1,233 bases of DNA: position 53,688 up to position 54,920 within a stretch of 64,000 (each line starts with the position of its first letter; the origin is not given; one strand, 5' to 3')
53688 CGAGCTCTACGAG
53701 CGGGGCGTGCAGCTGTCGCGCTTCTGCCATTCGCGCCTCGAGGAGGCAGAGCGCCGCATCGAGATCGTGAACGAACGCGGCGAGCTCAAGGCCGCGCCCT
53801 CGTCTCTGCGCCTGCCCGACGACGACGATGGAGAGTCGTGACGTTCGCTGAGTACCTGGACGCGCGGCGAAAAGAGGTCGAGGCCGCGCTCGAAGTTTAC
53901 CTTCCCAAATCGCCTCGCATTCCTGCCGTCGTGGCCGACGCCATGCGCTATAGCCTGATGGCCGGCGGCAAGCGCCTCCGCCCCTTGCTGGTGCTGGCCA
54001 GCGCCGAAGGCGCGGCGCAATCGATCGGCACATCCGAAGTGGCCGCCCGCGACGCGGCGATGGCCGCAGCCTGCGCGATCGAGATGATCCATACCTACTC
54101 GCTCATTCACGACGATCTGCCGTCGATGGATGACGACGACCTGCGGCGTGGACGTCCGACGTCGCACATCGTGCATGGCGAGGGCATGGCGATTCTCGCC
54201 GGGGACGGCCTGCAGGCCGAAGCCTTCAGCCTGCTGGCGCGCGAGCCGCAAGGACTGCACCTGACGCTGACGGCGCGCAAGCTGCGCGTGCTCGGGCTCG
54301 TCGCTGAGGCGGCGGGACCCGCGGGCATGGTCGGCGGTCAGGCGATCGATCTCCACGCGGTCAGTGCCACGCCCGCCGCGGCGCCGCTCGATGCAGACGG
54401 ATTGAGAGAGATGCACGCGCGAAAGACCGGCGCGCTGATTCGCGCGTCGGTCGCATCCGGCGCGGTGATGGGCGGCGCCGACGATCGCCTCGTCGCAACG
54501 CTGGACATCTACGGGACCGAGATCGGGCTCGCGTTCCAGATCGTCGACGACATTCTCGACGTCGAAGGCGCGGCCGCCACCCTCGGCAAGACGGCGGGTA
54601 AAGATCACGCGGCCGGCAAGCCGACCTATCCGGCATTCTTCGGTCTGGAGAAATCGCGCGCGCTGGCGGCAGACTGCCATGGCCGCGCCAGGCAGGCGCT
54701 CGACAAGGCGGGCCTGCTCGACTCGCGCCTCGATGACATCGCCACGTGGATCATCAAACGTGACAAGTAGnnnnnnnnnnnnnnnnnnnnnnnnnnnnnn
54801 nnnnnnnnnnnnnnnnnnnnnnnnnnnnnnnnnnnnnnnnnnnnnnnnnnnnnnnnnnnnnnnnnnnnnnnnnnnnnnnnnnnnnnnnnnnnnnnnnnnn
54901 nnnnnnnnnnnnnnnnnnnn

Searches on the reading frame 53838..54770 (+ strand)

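Call 53: search_protein_families(library=pfam, proteins=[window:53838-54770:+], max_evalue=0.00001)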
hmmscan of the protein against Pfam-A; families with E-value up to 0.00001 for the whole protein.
window:53838-54770:+ (310 aa): 1 family
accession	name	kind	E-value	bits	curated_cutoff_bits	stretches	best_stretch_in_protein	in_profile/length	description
PF00348.22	polyprenyl_synt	-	4.2e-57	193.7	27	1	31-274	3-223/251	Polyprenyl synthetase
